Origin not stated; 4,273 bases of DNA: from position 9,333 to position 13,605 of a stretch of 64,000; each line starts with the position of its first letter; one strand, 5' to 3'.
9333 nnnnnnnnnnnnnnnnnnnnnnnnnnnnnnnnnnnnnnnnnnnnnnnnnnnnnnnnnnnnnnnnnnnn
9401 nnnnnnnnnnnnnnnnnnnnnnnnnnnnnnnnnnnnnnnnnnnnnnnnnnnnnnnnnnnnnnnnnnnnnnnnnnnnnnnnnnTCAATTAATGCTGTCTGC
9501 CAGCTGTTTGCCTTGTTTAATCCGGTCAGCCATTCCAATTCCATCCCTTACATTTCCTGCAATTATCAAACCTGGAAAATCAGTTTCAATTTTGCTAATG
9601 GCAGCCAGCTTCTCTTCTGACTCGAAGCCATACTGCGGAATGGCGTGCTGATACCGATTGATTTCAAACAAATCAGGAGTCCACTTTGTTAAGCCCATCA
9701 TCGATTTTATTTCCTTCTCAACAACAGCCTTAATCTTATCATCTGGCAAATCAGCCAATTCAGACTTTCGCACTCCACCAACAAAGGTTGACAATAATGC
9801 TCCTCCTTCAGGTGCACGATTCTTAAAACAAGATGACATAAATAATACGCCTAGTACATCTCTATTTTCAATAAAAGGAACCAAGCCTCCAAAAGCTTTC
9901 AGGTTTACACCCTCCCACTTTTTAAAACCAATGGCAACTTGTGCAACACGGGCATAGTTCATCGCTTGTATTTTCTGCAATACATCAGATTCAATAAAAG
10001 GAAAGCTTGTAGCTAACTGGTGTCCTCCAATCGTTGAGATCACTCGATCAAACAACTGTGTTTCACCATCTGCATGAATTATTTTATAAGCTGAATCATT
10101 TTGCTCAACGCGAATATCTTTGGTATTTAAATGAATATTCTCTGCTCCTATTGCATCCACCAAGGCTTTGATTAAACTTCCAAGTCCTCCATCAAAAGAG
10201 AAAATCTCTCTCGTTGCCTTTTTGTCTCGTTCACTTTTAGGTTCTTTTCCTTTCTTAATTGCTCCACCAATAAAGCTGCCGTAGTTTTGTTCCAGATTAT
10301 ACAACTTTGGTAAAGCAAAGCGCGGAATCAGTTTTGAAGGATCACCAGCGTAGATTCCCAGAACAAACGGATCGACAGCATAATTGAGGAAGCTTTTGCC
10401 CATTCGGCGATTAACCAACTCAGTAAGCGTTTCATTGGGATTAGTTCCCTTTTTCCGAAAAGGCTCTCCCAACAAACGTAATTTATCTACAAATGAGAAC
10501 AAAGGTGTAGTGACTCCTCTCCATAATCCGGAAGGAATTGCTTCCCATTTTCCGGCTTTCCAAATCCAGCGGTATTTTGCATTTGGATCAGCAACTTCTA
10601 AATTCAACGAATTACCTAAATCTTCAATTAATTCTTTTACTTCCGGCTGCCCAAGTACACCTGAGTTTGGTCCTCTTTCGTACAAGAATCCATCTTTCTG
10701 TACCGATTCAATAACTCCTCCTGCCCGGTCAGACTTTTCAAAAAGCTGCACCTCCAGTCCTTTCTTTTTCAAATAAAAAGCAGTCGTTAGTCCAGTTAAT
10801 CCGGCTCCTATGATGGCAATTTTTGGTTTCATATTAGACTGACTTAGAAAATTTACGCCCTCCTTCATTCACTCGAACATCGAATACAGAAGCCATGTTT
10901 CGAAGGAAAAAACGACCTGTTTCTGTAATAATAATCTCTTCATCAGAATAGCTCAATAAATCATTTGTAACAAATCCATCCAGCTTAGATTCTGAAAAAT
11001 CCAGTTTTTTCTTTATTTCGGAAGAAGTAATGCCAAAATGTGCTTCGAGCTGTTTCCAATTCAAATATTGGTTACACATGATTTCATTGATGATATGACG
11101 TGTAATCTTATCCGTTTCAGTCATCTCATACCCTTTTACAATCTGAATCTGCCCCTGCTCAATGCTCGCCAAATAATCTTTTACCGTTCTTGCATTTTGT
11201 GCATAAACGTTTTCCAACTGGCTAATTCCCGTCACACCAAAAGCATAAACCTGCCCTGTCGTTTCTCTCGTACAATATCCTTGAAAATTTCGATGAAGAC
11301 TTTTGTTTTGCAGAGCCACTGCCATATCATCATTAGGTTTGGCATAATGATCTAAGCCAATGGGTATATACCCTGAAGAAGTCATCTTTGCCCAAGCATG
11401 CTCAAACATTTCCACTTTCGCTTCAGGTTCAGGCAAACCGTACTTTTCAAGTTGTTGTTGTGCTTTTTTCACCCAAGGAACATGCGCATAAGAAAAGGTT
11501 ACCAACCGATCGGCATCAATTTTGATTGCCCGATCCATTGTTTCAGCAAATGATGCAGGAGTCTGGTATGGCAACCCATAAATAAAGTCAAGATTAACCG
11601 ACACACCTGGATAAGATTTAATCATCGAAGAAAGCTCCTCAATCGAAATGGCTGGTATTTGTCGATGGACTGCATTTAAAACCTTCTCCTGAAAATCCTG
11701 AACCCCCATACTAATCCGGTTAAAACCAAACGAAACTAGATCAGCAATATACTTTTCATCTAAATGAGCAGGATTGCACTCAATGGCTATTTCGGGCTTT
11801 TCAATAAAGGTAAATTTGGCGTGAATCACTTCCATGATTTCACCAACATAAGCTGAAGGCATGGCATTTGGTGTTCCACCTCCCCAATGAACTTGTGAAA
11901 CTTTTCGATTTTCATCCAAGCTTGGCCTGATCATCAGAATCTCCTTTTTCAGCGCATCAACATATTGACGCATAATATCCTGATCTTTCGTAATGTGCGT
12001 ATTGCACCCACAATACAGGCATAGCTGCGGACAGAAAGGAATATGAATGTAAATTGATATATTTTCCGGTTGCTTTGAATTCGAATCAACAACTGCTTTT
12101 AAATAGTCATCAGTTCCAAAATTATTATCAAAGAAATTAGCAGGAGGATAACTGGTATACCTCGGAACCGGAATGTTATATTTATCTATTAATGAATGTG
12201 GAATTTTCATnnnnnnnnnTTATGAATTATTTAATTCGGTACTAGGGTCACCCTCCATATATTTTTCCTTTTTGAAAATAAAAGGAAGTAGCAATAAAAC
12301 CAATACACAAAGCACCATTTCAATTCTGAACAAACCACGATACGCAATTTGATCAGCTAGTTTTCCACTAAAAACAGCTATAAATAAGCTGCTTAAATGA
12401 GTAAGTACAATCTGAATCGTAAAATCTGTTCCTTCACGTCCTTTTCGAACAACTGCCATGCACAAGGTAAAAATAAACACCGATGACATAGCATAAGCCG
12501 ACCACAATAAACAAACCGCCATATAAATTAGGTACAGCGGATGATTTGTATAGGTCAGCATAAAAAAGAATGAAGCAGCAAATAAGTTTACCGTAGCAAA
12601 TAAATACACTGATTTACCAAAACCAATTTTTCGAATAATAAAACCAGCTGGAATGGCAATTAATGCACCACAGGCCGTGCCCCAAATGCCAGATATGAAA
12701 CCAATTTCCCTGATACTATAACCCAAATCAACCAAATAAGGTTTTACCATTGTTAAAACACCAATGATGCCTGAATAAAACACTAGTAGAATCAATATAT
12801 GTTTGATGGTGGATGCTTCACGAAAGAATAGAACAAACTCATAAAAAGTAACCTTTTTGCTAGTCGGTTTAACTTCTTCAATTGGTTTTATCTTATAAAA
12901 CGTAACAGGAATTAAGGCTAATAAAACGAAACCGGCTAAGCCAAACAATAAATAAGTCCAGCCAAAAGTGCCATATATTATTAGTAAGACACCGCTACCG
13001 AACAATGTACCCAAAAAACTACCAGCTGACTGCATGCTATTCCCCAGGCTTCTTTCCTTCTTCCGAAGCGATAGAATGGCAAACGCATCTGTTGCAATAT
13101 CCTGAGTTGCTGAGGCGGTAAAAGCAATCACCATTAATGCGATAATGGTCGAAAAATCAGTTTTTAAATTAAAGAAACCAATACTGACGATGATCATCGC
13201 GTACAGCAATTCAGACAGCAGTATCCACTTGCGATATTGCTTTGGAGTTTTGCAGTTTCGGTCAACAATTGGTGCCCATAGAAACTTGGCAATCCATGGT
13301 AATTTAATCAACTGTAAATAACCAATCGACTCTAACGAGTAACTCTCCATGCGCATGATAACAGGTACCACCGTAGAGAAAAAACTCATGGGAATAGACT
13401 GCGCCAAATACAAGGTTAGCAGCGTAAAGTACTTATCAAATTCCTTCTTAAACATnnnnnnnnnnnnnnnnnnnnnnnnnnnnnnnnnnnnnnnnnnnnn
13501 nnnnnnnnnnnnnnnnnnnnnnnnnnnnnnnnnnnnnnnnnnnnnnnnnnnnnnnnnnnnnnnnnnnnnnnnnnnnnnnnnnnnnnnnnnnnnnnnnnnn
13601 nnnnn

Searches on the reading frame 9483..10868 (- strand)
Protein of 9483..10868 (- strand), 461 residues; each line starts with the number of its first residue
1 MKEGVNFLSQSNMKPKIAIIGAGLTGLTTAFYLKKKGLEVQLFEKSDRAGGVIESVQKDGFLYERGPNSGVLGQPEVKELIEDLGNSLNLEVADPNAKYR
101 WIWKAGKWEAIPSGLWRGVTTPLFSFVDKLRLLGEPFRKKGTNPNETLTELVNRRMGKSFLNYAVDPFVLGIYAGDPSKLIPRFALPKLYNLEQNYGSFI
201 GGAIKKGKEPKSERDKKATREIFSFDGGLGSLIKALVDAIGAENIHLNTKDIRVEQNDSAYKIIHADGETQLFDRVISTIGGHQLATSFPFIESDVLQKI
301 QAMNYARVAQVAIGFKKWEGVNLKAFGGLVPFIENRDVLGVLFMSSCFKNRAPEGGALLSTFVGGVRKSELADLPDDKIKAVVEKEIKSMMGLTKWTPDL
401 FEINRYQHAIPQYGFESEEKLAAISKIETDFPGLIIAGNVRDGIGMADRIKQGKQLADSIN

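Call 7: search_protein_families(library=pfam, proteins=[window:9483-10868:-], max_evalue=0.001)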
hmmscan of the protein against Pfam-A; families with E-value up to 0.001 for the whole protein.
window:9483-10868:- (461 aa): 8 families
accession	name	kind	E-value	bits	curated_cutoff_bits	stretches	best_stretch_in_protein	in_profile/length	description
PF01593.30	Amino_oxidase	-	3.6e-53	181.9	19.8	1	24-458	1-440/443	Flavin containing amine oxidoreductase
PF13450.12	NAD_binding_8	-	1.3e-13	51.5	21.9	1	19-83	1-67/68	NAD(P)-binding Rossmann-like domain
PF01266.30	DAO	-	8.3e-08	32.6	27.9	1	16-51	1-37/353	FAD dependent oxidoreductase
PF07992.20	Pyr_redox_2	-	3e-06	27.3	26.1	1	7-49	135-177/291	Pyridine nucleotide-disulphide oxidoreductase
PF13454.12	NAD_binding_9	-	2e-05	25.1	21.8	0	18-59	1-47/155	FAD-NAD(P)-binding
PF03486.20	HI0933_like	-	6.1e-05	23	50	0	16-50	2-36/244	HI0933-like protein Rossmann domain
PF01946.23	Thi4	-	0.00015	21.6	26.2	1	14-51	17-55/235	Thi4 family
PF00070.33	Pyr_redox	-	0.00066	20.6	22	0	16-49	1-34/82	Pyridine nucleotide-disulphide oxidoreductase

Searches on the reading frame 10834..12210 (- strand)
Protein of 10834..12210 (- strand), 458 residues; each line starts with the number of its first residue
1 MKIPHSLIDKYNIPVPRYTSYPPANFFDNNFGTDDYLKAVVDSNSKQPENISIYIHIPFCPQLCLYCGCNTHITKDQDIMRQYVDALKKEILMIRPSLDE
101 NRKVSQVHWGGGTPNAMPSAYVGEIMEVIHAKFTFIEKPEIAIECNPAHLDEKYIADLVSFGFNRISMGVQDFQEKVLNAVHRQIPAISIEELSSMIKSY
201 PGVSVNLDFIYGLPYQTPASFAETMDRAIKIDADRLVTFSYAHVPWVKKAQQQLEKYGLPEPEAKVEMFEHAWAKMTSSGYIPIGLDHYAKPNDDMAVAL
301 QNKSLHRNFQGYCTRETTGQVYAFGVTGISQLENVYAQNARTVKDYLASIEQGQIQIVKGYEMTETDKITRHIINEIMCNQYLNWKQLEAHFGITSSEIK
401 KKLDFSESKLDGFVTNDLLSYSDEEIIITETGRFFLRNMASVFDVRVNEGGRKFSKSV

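Call 7: search_protein_families(library=pfam, proteins=[window:10834-12210:-], max_evalue=0.001)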
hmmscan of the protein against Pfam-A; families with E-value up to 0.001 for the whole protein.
window:10834-12210:- (458 aa): 2 families
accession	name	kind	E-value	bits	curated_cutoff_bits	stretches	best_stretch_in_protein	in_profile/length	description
PF04055.27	Radical_SAM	-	3.3e-21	76.6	29.5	1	54-227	1-165/166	Radical SAM superfamily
PF06969.22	HemN_C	-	0.00014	22.3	24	1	364-435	2-67/67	HemN C-terminal domain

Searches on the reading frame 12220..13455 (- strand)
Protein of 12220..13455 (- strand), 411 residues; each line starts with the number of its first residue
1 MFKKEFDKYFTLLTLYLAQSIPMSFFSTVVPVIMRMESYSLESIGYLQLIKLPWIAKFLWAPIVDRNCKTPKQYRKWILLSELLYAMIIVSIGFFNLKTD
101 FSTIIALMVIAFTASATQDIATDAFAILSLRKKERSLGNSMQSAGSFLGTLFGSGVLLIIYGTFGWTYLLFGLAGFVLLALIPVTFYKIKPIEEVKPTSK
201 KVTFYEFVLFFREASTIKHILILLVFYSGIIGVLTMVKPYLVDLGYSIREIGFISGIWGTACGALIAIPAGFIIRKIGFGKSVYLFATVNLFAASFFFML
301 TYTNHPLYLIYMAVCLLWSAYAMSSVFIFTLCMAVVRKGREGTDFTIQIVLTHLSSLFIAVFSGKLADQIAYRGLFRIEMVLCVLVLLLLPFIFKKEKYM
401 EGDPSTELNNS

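Call 7: search_protein_families(library=pfam, proteins=[window:12220-13455:-], max_evalue=0.001)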
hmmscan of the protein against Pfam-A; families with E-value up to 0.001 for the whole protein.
window:12220-13455:- (411 aa): 2 families
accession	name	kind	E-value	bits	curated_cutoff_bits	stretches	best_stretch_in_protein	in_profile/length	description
PF07690.21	MFS_1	-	1e-24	87.5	33.4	1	15-343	4-330/347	Major Facilitator Superfamily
PF13000.13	Acatn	-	2.8e-08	33.2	23.7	1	9-157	2-174/546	Acetyl-coenzyme A transporter 1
